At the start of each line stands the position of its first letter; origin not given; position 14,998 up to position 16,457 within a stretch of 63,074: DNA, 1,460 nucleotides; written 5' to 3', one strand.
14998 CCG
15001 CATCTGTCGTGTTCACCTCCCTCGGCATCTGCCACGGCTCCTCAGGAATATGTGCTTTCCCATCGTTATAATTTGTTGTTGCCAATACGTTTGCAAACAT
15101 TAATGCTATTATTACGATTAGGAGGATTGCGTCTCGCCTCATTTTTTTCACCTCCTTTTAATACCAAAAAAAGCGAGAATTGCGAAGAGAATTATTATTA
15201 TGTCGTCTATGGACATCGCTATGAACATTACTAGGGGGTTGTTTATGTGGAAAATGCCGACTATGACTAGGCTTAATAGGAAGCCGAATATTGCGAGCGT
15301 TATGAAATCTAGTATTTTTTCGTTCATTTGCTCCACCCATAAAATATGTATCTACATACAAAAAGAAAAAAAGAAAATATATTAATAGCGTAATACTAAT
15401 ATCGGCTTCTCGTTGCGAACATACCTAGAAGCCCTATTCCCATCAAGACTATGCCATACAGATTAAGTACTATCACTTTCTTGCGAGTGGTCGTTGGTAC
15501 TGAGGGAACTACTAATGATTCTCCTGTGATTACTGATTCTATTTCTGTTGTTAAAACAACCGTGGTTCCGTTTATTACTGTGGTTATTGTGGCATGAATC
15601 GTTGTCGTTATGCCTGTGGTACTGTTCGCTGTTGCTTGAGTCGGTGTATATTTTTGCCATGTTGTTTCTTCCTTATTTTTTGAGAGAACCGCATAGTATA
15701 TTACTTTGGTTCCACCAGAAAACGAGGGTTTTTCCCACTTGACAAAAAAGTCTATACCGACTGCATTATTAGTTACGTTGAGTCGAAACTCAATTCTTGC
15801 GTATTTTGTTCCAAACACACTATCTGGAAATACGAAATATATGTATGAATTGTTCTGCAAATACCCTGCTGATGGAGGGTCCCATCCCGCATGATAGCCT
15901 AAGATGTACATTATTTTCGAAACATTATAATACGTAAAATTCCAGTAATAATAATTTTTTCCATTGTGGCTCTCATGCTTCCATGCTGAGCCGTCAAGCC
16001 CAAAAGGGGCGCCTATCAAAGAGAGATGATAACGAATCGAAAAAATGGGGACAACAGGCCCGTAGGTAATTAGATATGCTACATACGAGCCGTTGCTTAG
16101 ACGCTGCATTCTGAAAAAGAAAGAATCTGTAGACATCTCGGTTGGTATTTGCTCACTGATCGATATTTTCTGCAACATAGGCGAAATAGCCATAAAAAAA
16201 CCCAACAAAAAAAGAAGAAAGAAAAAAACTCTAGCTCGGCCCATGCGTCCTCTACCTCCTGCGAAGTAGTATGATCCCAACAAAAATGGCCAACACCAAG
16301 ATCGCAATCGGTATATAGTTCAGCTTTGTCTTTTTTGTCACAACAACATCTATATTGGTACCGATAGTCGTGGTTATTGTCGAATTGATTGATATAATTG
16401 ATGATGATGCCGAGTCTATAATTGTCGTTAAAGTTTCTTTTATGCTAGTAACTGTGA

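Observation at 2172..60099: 14-bp palindrome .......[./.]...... present eight times, with an asymmetric 2-bp core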

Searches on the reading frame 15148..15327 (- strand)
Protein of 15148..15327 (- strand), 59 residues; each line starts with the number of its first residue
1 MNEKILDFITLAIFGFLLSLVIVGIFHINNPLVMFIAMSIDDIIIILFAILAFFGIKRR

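Call 27: search_protein_families(library=pfam, max_evalue=0.05, proteins=[window:15148-15327:-])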
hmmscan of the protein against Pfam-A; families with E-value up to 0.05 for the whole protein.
window:15148-15327:- (59 aa): 0 families

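Call 90: list_cluster_members(proteins=[window:15148-15327:-, window:53038-53301:-, window:56513-56884:-, window:56871-57239:-, window:22582-22944:-, window:22934-23200:-, window:59594-60133:-, window:38799-39743:-, window:24410-25351:-, window:823-2109:-])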
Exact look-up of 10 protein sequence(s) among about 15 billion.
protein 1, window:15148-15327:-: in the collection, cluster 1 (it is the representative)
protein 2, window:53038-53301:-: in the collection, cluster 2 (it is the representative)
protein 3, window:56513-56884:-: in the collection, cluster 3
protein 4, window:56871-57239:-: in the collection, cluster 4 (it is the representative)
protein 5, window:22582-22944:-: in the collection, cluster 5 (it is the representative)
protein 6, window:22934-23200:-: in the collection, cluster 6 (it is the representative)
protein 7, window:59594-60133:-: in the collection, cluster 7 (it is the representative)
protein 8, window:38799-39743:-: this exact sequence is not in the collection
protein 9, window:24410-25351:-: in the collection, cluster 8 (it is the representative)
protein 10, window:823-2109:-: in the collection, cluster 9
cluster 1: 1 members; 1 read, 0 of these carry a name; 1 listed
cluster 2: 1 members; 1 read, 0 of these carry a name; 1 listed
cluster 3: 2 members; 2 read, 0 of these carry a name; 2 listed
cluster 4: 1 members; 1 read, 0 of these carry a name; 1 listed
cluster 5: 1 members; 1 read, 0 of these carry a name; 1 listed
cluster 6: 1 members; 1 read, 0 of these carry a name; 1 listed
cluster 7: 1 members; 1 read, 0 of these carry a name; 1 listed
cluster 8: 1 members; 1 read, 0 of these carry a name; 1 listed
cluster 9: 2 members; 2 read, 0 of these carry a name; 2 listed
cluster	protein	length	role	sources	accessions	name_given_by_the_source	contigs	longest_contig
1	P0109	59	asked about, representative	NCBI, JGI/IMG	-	-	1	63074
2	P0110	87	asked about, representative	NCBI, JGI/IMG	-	-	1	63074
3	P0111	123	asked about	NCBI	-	-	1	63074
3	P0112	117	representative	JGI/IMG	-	-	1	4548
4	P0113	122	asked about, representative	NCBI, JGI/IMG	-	-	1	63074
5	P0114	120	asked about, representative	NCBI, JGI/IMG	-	-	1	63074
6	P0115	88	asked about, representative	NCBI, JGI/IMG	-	-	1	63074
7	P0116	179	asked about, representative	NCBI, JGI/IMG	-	-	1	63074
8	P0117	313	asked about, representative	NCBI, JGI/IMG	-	-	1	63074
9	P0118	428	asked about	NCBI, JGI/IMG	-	-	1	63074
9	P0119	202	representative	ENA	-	-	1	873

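Call 91: find_encoding_contigs(protein=P0112, flank=5000, max_places=6)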
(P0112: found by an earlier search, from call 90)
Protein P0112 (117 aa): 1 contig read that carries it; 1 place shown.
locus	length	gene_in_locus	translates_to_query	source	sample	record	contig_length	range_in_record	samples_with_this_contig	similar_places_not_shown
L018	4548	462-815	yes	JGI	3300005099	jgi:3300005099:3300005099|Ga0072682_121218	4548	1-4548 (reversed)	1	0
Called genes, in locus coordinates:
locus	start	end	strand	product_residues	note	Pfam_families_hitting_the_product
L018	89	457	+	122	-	-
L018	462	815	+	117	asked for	-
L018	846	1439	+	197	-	-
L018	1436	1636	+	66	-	-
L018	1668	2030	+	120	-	-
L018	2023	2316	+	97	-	-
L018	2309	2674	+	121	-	-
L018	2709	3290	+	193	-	-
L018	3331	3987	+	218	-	-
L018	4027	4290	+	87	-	-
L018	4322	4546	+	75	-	?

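Call 92: find_encoding_contigs(protein=P0119, flank=5000, max_places=6)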
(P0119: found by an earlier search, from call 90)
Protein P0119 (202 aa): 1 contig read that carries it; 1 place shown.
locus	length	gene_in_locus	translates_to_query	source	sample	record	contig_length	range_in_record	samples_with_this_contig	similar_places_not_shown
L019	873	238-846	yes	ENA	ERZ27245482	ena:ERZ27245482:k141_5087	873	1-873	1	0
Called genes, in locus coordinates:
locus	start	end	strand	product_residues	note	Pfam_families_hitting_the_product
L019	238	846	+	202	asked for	-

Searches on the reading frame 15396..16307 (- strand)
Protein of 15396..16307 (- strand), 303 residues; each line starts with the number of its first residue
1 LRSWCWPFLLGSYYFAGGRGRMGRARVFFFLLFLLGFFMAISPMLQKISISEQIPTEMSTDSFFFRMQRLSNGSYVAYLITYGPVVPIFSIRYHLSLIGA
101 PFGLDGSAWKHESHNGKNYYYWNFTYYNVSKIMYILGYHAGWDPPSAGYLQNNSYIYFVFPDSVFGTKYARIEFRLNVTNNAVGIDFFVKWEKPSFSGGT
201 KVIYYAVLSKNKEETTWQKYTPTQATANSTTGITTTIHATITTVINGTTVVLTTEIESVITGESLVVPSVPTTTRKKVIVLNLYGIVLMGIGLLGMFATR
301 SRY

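Call 35: search_protein_families(library=pfam, max_evalue=0.01, proteins=[window:15396-16307:-])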
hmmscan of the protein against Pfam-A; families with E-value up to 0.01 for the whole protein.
window:15396-16307:- (303 aa): 0 families

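Call 94: list_cluster_members(proteins=[window:15396-16244:-, window:11798-15142:-, window:25486-26085:-, window:60130-60828:-, window:2187-2507:-, window:38799-39689:-, window:43386-43709:-, window:42664-42870:-, window:23206-24327:-, window:59347-59601:-])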
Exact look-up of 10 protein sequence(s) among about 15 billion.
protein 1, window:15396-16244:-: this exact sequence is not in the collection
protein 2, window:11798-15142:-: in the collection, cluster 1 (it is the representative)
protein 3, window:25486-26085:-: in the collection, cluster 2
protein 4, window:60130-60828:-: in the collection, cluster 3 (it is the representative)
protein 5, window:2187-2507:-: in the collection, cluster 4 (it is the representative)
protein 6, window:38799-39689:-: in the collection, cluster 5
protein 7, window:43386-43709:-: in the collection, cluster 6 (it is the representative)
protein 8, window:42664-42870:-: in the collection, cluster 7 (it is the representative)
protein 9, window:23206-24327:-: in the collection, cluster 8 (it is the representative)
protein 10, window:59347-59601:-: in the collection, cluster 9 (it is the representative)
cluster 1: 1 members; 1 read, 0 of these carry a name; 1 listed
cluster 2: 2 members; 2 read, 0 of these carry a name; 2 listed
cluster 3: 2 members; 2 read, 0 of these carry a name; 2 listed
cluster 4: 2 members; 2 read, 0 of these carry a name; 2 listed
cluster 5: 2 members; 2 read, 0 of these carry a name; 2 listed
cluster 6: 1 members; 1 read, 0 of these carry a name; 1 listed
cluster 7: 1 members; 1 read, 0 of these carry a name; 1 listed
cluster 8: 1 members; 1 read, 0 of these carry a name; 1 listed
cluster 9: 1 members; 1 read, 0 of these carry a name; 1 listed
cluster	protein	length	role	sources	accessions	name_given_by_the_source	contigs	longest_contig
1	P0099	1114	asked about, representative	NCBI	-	-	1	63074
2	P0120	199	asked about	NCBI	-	-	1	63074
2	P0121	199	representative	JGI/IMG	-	-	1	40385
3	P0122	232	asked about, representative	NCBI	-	-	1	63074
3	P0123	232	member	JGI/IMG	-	-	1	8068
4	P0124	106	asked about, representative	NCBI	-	-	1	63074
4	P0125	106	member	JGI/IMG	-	-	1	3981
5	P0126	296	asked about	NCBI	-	-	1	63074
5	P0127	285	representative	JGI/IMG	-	-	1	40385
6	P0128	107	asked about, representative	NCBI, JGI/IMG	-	-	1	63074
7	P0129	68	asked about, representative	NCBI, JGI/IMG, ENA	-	-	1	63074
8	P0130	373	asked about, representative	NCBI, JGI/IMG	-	-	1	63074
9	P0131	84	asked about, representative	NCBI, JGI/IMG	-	-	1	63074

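Call 95: find_encoding_contigs(protein=P0121, flank=10000, max_places=4)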
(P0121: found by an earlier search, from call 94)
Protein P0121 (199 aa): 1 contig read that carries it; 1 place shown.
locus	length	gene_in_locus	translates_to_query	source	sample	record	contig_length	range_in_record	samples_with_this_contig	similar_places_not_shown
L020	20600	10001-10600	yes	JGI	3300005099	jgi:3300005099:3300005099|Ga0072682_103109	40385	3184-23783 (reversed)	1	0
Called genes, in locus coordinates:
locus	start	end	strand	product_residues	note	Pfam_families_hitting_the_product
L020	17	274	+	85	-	-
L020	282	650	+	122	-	-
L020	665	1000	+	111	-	-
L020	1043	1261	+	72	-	PF01402:RHH_1, PF17723:RHH_8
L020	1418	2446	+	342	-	-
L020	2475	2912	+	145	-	-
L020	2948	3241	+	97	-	-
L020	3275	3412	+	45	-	-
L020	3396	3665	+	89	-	-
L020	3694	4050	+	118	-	-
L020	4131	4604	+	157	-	-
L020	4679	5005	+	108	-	-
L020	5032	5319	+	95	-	-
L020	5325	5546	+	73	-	-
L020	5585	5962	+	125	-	-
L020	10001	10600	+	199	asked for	-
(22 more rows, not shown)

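Call 96: find_encoding_contigs(protein=P0127, flank=10000, max_places=4)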
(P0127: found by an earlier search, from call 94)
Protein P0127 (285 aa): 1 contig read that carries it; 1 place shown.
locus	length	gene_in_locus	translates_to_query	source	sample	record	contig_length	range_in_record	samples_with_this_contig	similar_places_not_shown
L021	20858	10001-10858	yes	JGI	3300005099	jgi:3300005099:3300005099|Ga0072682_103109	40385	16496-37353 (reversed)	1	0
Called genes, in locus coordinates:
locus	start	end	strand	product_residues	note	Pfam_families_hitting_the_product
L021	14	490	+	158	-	-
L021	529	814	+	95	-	-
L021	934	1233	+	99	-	-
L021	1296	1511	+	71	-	-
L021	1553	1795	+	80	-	-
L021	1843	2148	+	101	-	-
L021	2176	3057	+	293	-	-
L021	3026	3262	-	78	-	-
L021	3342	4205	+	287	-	-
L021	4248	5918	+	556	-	PF00004:AAA, PF17862:AAA_lid_3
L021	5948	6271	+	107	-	-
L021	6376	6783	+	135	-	-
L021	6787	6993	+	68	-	-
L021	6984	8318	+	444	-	-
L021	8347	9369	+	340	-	-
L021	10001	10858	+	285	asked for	PF01507:PAPS_reduct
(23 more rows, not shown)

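Call 97: find_encoding_contigs(protein=P0123, flank=10000, max_places=4)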
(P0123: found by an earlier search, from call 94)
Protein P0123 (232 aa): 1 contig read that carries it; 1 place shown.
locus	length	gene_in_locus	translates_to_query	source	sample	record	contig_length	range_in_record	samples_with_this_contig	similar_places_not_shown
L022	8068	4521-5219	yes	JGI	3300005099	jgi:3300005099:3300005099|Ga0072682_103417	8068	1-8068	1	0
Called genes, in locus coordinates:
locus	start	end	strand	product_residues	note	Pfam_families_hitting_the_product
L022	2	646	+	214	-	?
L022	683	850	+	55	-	-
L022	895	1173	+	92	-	-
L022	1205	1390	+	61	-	-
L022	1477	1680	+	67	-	-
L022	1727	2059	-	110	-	-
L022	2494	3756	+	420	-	-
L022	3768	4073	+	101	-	-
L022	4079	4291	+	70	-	PF23434:DUF7120 (weak)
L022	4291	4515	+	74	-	-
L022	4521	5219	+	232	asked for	-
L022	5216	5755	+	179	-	-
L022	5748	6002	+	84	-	-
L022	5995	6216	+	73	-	-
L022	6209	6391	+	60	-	-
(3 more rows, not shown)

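Call 98: find_encoding_contigs(protein=P0125, flank=10000, max_places=4)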
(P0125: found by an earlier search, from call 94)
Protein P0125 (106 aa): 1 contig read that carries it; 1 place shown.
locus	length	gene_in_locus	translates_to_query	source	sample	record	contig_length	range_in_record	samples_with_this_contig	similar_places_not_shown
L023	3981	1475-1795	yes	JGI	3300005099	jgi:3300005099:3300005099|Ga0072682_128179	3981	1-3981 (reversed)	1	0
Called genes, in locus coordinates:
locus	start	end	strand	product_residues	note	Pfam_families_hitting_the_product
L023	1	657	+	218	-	?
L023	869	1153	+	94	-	-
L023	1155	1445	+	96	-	-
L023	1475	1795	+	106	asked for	-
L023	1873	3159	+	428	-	PF01743:PolyA_pol, PF12627:PolyA_pol_RNAbd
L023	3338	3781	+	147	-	-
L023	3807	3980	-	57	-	?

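Call 107: list_cluster_members(proteins=[window:15396-16283:-, window:53341-53997:-, window:2537-2827:-, window:22285-22569:-, window:26091-26345:-, window:39676-40257:-, window:37745-38599:-, window:55889-56482:-, window:60834-61058:-, window:41339-42673:-])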
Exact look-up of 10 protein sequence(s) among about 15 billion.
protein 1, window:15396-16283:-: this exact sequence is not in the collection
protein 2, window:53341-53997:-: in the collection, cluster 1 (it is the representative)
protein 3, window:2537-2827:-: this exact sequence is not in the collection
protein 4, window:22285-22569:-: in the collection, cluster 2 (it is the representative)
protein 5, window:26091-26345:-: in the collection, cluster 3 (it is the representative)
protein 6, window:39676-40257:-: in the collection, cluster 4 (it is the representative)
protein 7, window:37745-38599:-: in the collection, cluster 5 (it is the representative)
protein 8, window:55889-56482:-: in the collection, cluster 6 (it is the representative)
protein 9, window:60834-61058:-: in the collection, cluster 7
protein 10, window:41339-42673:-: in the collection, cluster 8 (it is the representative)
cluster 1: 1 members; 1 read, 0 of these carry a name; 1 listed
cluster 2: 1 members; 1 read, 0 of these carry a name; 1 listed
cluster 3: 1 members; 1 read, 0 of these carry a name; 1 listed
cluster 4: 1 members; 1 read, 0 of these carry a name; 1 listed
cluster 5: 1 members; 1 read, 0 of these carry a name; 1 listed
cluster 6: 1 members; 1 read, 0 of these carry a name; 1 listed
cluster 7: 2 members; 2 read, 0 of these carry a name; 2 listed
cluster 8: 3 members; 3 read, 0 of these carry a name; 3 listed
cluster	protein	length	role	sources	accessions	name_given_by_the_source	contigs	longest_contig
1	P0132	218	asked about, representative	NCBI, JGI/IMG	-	-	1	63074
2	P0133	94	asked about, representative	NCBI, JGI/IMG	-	-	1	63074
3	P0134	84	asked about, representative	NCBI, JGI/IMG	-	-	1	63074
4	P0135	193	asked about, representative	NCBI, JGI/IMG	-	-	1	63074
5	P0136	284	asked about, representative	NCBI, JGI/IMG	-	-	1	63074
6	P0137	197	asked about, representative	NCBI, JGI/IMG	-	-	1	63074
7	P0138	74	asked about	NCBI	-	-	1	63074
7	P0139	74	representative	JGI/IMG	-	-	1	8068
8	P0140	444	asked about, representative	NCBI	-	-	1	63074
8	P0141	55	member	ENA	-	-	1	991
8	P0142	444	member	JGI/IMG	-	-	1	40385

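Call 108: find_encoding_contigs(protein=P0141, flank=5000, max_places=4)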
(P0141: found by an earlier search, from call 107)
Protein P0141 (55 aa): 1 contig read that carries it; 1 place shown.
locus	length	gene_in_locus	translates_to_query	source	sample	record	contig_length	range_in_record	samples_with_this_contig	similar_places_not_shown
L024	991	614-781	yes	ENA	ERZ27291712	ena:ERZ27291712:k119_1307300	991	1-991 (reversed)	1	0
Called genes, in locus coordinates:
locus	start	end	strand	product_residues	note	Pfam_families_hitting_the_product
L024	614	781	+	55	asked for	-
